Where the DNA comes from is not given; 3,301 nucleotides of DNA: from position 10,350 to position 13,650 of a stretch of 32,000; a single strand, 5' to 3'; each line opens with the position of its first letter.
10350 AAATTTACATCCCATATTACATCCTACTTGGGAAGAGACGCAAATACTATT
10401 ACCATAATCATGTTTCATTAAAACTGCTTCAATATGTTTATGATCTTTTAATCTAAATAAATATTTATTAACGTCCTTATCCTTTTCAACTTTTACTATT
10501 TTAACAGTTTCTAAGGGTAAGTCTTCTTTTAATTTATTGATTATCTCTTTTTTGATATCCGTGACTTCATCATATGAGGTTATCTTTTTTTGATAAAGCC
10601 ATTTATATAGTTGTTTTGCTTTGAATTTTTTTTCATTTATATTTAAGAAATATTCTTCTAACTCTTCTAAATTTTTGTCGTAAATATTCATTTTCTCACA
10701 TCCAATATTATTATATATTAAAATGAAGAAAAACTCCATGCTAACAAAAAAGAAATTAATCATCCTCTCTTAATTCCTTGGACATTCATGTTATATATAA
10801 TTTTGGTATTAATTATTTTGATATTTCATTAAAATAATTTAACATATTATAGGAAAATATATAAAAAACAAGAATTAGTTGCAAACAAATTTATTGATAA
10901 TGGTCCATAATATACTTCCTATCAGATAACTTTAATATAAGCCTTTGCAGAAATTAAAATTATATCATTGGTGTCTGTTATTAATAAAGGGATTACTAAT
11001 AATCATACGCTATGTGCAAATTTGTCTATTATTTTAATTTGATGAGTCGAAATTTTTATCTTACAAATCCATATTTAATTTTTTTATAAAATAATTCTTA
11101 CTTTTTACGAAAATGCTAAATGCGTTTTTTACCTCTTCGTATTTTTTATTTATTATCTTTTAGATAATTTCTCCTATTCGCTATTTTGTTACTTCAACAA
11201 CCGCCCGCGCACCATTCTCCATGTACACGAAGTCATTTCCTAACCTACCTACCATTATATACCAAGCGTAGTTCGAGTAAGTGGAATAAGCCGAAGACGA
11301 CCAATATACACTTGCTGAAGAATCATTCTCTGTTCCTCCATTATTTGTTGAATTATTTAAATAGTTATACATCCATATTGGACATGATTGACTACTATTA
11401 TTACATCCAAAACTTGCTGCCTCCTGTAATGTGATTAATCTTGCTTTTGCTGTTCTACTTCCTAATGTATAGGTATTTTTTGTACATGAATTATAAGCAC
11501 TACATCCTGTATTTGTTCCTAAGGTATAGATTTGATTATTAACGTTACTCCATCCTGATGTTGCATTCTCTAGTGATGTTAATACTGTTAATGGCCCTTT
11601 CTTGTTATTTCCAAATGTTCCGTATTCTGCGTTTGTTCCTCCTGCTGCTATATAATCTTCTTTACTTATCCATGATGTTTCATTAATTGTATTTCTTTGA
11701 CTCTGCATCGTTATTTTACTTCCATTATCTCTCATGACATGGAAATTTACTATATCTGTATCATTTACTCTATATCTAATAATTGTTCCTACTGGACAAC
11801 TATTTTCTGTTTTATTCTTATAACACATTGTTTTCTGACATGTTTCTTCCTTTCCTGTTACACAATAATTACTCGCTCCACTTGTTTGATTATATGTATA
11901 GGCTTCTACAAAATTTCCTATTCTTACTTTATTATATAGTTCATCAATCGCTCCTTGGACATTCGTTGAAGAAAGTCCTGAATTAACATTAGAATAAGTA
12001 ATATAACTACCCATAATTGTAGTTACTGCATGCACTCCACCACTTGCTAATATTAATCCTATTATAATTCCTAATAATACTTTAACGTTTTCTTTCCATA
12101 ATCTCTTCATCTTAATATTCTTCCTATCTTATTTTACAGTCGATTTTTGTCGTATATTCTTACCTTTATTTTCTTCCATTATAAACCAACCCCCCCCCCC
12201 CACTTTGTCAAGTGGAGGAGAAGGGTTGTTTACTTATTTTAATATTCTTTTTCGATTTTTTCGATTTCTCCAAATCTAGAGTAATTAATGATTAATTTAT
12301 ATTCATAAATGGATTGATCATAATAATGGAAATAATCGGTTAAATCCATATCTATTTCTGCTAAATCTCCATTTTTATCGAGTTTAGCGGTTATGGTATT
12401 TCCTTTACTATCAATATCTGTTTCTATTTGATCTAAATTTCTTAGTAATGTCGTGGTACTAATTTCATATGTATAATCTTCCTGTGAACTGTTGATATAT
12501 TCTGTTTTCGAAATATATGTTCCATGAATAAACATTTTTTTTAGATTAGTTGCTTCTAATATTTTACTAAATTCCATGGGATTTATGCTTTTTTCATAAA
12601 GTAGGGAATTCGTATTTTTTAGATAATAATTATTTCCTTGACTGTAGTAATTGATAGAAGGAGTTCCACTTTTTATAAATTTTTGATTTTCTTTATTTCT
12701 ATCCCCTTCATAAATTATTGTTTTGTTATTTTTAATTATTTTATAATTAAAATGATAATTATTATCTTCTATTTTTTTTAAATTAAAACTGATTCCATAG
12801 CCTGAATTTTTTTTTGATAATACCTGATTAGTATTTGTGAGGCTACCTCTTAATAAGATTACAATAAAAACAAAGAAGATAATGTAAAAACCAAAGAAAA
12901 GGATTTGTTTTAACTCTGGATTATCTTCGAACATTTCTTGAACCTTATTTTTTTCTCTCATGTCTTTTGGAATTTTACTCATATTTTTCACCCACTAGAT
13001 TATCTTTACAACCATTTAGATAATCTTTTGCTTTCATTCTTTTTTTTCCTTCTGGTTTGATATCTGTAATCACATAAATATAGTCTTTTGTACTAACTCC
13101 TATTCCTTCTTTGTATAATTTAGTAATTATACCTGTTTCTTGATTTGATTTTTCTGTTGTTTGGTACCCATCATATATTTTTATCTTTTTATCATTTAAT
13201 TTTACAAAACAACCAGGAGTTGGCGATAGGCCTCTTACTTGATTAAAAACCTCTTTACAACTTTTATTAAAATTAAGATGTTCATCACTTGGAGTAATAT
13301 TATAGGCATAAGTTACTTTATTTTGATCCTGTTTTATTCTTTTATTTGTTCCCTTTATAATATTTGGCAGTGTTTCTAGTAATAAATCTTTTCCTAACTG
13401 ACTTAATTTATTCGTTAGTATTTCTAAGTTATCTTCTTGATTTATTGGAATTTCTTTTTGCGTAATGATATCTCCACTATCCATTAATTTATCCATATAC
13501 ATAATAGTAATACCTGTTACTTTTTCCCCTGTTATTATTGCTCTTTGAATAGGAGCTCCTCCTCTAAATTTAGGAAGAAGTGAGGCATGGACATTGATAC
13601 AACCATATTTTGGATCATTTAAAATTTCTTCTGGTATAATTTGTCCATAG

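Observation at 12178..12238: G12 homopolymer between consensus -35 and -10 hexamers upstream of a surface-protein gene: candidate phase-variation switch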

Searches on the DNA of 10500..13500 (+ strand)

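Call 7: search_dna_similar(query=window:10500-13500:+, collection=phages, mode=near)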
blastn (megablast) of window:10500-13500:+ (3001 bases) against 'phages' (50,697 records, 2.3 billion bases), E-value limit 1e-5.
No match.

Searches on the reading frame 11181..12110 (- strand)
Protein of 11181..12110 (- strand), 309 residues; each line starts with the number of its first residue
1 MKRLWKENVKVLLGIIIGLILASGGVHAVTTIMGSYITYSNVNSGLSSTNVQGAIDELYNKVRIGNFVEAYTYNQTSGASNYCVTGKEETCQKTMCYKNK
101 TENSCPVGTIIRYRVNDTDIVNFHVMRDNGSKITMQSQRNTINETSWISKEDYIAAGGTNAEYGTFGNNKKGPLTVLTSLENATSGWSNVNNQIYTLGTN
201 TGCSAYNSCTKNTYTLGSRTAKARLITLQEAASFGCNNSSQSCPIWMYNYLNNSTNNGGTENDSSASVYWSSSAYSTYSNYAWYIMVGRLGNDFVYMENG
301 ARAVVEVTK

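Call 6: search_protein_families(library=pfam, proteins=[window:11181-12110:-], max_evalue=0.1)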
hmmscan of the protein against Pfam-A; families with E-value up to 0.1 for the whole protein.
window:11181-12110:- (309 aa): 1 family
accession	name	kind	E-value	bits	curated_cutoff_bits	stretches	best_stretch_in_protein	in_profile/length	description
PF14365.11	Neprosin_AP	-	9.6e-05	23.3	39.2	1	87-144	48-106/120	Neprosin activation peptide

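Call 9: find_encoding_contigs(protein=window:11181-12110:-, flank=3000, max_places=10)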
Protein window:11181-12110:- (309 aa): no gene with exactly this product is on record in the collection.

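Call 11: find_homologous_proteins(query=window:11181-12110:-)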
Query window:11181-12110:- (309 aa): 337 proteins with E <= 0.001 among 1490 candidates; the best 120 are listed.
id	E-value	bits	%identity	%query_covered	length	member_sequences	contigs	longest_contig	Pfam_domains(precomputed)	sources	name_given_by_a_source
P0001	1.3e-200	683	100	100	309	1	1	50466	-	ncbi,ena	-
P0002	2.4e-113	397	61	99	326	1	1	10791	-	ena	-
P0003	5.7e-95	336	53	100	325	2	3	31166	-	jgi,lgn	-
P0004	1.7e-93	331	56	99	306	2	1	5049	-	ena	-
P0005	6.0e-92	326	52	100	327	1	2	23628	-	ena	-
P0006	7.6e-92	326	58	87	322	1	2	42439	-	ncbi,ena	-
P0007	4.0e-91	324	52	100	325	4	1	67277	-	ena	-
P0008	3.3e-89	317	55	100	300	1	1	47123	-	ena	-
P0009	6.6e-89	316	53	100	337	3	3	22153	-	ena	-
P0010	8.6e-89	316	51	99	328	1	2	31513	-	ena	-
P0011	1.3e-88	315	52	100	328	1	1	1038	-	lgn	-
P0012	1.4e-88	315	52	100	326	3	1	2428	-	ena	-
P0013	2.0e-88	315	57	86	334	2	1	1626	-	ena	-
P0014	5.9e-88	313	54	100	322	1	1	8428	-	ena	-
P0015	3.6e-87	311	51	99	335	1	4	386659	-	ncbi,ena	-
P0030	1.8e-83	299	53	91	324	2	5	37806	PF19789.7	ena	-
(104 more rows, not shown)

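Call 12: find_encoding_contigs(protein=P0001, flank=4000, max_places=10)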
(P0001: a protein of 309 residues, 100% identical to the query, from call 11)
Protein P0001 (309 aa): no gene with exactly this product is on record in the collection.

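Call 13: find_encoding_contigs(protein=P0002, flank=4000, max_places=10)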
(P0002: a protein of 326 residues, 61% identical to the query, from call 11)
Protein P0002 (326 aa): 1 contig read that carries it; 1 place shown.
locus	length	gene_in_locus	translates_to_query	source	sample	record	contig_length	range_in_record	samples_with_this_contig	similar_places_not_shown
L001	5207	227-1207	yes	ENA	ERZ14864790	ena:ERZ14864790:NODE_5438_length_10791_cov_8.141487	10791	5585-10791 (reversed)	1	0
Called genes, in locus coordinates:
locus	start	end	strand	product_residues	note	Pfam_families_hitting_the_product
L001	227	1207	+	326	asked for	-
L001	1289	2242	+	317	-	PF01933:CofD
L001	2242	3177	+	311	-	PF10298:WhiA_N, PF14527:LAGLIDADG_WhiA, PF14528:LAGLIDADG_3 (weak), PF02650:HTH_WhiA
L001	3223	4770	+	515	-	-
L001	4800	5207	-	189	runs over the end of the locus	PF00574:CLP_protease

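Call 19: find_encoding_contigs(protein=P0122, flank=4000, max_places=10)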
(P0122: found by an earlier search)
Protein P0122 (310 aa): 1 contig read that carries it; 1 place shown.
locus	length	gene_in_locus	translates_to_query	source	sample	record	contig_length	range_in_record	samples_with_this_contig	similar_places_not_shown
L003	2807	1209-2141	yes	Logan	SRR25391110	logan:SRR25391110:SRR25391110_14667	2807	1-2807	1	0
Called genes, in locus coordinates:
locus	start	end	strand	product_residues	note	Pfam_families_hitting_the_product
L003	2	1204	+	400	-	?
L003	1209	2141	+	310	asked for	PF00551:Formyl_trans_N, PF02911:Formyl_trans_C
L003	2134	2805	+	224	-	?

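Call 22: find_related_loci(query=A1, collection=genome_contigs, flank=3000)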
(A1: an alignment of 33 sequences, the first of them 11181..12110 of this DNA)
Query A1 (309 aa) in genome_contigs; peptide patterns used: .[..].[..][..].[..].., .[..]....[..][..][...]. (x = any residue, [..] = any of these).
209 stretches matched a pattern; 164 encode a relative of the query (tblastn E <= 1e-3); the best 80 are kept; 80 distinct loci.
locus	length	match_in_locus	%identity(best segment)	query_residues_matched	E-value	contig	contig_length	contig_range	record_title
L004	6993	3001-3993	52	1-309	2e-97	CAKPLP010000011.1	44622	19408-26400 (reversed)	MAG: uncultured Bacilli bacterium isolate REFINED_METABAT215_TOP10_CONTIGS_1500_ASSEMBLY_K77_MERGED__Hadza_MoBio_hadza-E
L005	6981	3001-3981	51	1-309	5e-97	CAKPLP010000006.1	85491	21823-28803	MAG: uncultured Bacilli bacterium isolate REFINED_METABAT215_TOP10_CONTIGS_1500_ASSEMBLY_K77_MERGED__Hadza_MoBio_hadza-E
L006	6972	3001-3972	51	4-309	1e-95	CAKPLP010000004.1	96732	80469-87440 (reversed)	MAG: uncultured Bacilli bacterium isolate REFINED_METABAT215_TOP10_CONTIGS_1500_ASSEMBLY_K77_MERGED__Hadza_MoBio_hadza-E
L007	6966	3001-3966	51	4-309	9e-92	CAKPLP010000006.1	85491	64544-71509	MAG: uncultured Bacilli bacterium isolate REFINED_METABAT215_TOP10_CONTIGS_1500_ASSEMBLY_K77_MERGED__Hadza_MoBio_hadza-E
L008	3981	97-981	51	27-309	4e-90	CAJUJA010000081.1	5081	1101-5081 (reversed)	MAG TPA_asm: uncultured Bacilli bacterium isolate MGBC131677 genome assembly, contig: MGBC131677.81, whole genome shotgu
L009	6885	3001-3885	53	18-309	6e-87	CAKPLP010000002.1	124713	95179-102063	MAG: uncultured Bacilli bacterium isolate REFINED_METABAT215_TOP10_CONTIGS_1500_ASSEMBLY_K77_MERGED__Hadza_MoBio_hadza-E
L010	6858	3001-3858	53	24-309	1e-85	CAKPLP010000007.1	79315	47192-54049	MAG: uncultured Bacilli bacterium isolate REFINED_METABAT215_TOP10_CONTIGS_1500_ASSEMBLY_K77_MERGED__Hadza_MoBio_hadza-E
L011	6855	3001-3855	52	6-285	1e-85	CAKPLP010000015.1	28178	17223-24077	MAG: uncultured Bacilli bacterium isolate REFINED_METABAT215_TOP10_CONTIGS_1500_ASSEMBLY_K77_MERGED__Hadza_MoBio_hadza-E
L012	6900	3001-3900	50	3-303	5e-84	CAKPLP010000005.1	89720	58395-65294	MAG: uncultured Bacilli bacterium isolate REFINED_METABAT215_TOP10_CONTIGS_1500_ASSEMBLY_K77_MERGED__Hadza_MoBio_hadza-E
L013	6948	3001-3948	49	1-309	4e-83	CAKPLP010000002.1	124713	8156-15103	MAG: uncultured Bacilli bacterium isolate REFINED_METABAT215_TOP10_CONTIGS_1500_ASSEMBLY_K77_MERGED__Hadza_MoBio_hadza-E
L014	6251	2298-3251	48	1-303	9e-83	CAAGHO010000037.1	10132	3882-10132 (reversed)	MAG TPA_asm: Bacilli bacterium, isolate HGM10839, WGS project CAAGHO010000000 data, contig: SRS476276_12_k119_152485, wh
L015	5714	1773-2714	53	1-309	9e-82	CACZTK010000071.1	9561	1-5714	MAG: uncultured Erysipelotrichaceae bacterium isolate RUG12933 genome assembly, contig: RUG12933_asm_71, whole genome sh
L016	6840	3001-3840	51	1-291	6e-81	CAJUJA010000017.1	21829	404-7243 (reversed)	MAG TPA_asm: uncultured Bacilli bacterium isolate MGBC131677 genome assembly, contig: MGBC131677.17, whole genome shotgu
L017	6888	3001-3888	49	25-309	2e-77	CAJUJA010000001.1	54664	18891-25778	MAG TPA_asm: uncultured Bacilli bacterium isolate MGBC131677 genome assembly, contig: MGBC131677.1, whole genome shotgun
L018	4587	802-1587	52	70-309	3e-77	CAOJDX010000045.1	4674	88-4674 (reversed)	MAG TPA_asm: uncultured Clostridia bacterium isolate SRR15604606_bin.30_metawrap_v1.3_MAG genome assembly, contig: NODE.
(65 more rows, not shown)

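Call 46: search_solved_structures(query=A1, max_evalue=1)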
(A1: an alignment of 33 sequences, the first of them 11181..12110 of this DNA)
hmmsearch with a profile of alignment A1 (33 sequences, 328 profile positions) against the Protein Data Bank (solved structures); distinct sequences matched with E-value up to 1: 2.
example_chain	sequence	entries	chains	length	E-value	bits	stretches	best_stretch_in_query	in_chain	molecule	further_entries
9b3e_A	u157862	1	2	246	0.21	13.7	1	243-312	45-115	surface lipoprotein, PmSLP-1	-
9b3h_B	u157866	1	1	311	0.31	13.1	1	243-312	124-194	Pasteurella multocida factor I binding protein, fIbp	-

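Call 48: predict_structure(alignment_id=A1)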
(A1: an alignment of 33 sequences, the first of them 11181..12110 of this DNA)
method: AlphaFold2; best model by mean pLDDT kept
length: 309 residues; sequences in the alignment: 33
mean_pLDDT: 86.9   pTM: 0.78
mean pLDDT of the five models: 86.9, 86.2, 85.1, 85.0, 81.9
residues with pLDDT >= 90: 214; 70-90: 46; 50-70: 31; < 50: 18
segments of 3 or more residues with pLDDT < 50: 1-6, 23-31
pLDDT, mean of each block of 10 residues (from residue 1): 46 53 40 60 75 68 77 92 89 93 97 96 98 98 98 98 97 96 98 91 89 91 97 96 94 91 92 96 96 97 97
secondary structure, 60 per line:
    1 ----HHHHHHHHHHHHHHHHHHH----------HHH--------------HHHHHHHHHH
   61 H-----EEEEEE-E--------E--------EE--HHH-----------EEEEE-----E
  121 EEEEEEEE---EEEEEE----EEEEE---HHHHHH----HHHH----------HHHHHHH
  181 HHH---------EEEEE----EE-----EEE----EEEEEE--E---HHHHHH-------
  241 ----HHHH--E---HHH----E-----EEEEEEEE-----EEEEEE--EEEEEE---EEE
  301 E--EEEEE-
elements in order: H5-23 H51-61 E67-72 E110-114 E120-128 E132-137 E142-146 H150-155 H160-163 H174-183 E193-197 E209-211 E216-221 H228-233 H245-248 E268-275 E281-286 E289-294 E298-301 E304-308

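Call 51: fold_search(model_id=the predicted structure, library=pdb)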
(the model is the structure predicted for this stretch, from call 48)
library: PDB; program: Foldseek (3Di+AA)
matches with E <= 10: 100; with E <= 0.001: 0
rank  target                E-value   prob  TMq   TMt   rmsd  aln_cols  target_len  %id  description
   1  9qa6                  4.1e-03  1.00  0.41  0.17   5.8       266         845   12  Cryo-EM structure of Thomasclavelia ramosa IgA peptidase (IgAse) active site mutant (S32-N876) (released 2025-06-25)
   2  8q4e_A                1.2e-01  0.85  0.26  0.55   9.5       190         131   13  Structure of Legionella pneumophila Lcl C-terminal domain (released 2023-12-27)
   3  1yxj_B                4.1e-01  0.07  0.11  0.22  14.3       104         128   10  Crystal structure of human lectin-like oxidized low-density lipoprotein receptor 1 (LOX-1) at low pH (released 2005-06-14)
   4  6tl7_A                8.5e-01  0.06  0.08  0.16   9.9        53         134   15  CRYSTAL STRUCTURE OF LECTIN-LIKE OX-LDL RECEPTOR 1 (P212121) (released 2020-07-22)
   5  1ixx_B                1.1e+00  0.09  0.09  0.21   7.5        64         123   16  CRYSTAL STRUCTURE OF COAGULATION FACTORS IX/X-BINDING PROTEIN (IX/X-BP) FROM VENOM OF HABU SNAKE WITH A HETERODIMER OF (released 1998-05-06)
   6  1iod_B                1.1e+00  0.08  0.09  0.21   8.5        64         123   12  CRYSTAL STRUCTURE OF THE COMPLEX BETWEEN THE COAGULATION FACTOR X BINDING PROTEIN FROM SNAKE VENOM AND THE GLA DOMAIN  (released 2001-06-27)
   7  7xmp                  1.4e+00  0.03  0.12  0.23  15.5       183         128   11  High resolution structure of lectin-like Ox-LDL receptor 1 in space group P 32 2 1 (released 2023-05-03)
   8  4qkg                  1.6e+00  0.15  0.11  0.28   3.7        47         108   11  Monomeric form of human LLT1, a ligand for NKR-P1 (released 2015-03-11)
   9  5mgs_A                1.7e+00  0.12  0.11  0.25   4.6        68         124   10  Human receptor NKR-P1 in deglycosylated form, extracellular domain (released 2018-05-23)
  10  4eps                  1.8e+00  0.11  0.13  0.09   6.7        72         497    8  Crystal structure of a fimbrial protein (BACOVA_04982) from Bacteroides ovatus ATCC 8483 at 1.85 A resolution (released 2012-06-13)
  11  1ypo_B                2.0e+00  0.08  0.10  0.21   5.1        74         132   11  Human Oxidized Low Density Lipoprotein Receptor LOX-1 P3 1 21 Space Group (released 2005-02-08)
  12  8umo_J                2.0e+00  0.08  0.10  0.23   5.1        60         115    7  Murine CD94-NKG2A receptor in complex with Qa-1b presenting AMAPRTLLL (released 2024-01-17)
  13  6tl9_A                2.1e+00  0.07  0.11  0.22   5.0        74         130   11  CRYSTAL STRUCTURE OF LECTIN-LIKE OX-LDL RECEPTOR 1 IN COMPLEX WITH BI-0115 (released 2020-07-22)
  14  6tl9_B                2.1e+00  0.06  0.07  0.16   3.2        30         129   13  CRYSTAL STRUCTURE OF LECTIN-LIKE OX-LDL RECEPTOR 1 IN COMPLEX WITH BI-0115 (released 2020-07-22)
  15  5mgt_C                2.2e+00  0.09  0.09  0.19   3.5        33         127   12  Complex of human NKR-P1 and LLT1 in deglycosylated forms (released 2018-06-06)
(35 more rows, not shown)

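Call 52: fold_search(model_id=the predicted structure, library=viral)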
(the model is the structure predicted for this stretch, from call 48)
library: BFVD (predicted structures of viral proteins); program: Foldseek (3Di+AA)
matches with E <= 10: 86; with E <= 0.001: 4
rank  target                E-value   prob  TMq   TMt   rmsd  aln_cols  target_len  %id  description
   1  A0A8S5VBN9            7.5e-06  1.00  0.33  0.32  11.0       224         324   13  DUF6273 domain-containing protein [Myoviridae sp. ctbEa13]
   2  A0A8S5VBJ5            3.8e-05  1.00  0.39  0.45   8.4       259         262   12  ATP-binding sugar transporter [Myoviridae sp. ctbEa13]
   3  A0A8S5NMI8            3.3e-04  1.00  0.39  0.45  10.6       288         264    9  Retinoblastoma-binding protein-like protein [Siphoviridae sp. ctGMq5]
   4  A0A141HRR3            3.5e-04  1.00  0.39  0.10   8.4       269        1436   12  (no name in the UniProt tables at hand)
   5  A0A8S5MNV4            1.0e-03  1.00  0.35  0.49   7.1       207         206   13  DUF6273 domain-containing protein [Myoviridae sp. ctI7W9]
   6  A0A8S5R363            1.6e-03  1.00  0.36  0.52   7.0       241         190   14  DUF6273 domain-containing protein [Siphoviridae sp. ct6d71]
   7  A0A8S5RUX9            1.8e-03  0.95  0.33  0.20  17.5       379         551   11  (no name in the UniProt tables at hand)
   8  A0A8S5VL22            2.0e-03  0.99  0.34  0.16   9.2       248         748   10  (no name in the UniProt tables at hand)
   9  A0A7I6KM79            2.8e-03  0.94  0.28  0.30  11.1       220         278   11  (no name in the UniProt tables at hand)
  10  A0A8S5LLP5            4.3e-03  0.98  0.35  0.16   8.7       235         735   13  Interferon alpha/beta receptor 1, Interferon I interferon signaling complex [Siphoviridae sp. ctvok7]
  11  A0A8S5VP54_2          4.3e-03  0.94  0.26  0.07  11.4       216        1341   10  (no name in the UniProt tables at hand)
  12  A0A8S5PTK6            4.9e-03  0.99  0.36  0.26   7.5       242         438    9  Uncharacterized protein [Myoviridae sp. ctzS633]
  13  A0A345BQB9            4.9e-03  0.97  0.28  0.42  10.8       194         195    9  (no name in the UniProt tables at hand)
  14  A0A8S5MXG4            6.6e-03  0.98  0.25  0.13   8.0       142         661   17  DUF6273 domain-containing protein [Siphoviridae sp. ct91l7]
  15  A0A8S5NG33            6.6e-03  0.82  0.25  0.18  12.2       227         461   11  Receptor Binding Protein [Siphoviridae sp. ctHEr2]
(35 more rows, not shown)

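Call 57: find_encoding_contigs(protein=P0006, flank=2500, max_places=4)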
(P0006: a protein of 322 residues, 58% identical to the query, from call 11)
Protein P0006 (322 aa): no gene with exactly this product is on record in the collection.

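Call 58: find_encoding_contigs(protein=P0008, flank=2500, max_places=4)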
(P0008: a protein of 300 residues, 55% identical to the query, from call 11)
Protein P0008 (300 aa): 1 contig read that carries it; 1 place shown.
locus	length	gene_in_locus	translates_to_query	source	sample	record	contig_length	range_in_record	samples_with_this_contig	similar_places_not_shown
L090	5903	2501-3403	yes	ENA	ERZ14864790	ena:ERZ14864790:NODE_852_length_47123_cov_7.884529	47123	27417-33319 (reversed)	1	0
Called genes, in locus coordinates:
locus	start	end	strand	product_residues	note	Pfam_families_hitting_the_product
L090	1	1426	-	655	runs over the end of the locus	PF00912:Transgly, PF00905:Transpeptidase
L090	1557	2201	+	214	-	-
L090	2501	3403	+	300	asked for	-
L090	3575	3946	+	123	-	-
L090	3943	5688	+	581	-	PF03485:Arg_tRNA_synt_N, PF00750:tRNA-synt_1d, PF05746:DALR_1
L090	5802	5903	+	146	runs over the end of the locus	-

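Call 70: find_related_loci(query=A1, collection=metagenome_contigs, flank=600)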
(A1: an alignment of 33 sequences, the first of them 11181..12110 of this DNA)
Query A1 (309 aa) in metagenome_contigs; peptide patterns used: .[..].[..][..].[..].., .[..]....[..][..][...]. (x = any residue, [..] = any of these).
91 stretches matched a pattern; 26 encode a relative of the query (tblastn E <= 1e-3); 26 distinct loci.
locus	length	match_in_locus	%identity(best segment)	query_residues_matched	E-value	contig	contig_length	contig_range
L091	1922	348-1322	49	1-309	5e-95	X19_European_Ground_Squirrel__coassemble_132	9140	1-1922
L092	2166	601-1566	54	1-309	7e-92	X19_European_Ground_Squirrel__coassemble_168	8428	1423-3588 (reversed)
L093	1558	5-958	49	1-303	3e-86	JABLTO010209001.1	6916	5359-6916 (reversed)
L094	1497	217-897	51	27-265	9e-68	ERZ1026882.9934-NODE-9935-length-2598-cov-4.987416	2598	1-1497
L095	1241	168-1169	40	3-309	1e-68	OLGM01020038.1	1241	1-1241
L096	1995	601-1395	42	44-309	2e-61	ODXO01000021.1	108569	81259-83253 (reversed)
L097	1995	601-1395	42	44-309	4e-60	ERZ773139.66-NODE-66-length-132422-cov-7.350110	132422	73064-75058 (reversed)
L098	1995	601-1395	42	44-309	1e-59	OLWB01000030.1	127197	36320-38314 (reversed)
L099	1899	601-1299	45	66-305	2e-59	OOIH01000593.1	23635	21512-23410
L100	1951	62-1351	46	66-309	7e-59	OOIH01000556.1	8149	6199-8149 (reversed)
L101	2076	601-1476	39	1-309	2e-58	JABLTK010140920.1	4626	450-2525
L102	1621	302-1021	45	66-309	4e-58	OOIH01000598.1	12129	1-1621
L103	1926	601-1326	42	66-309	9e-54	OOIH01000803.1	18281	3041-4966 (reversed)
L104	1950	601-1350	42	66-309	1e-53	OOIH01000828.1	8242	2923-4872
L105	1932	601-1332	41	66-309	2e-53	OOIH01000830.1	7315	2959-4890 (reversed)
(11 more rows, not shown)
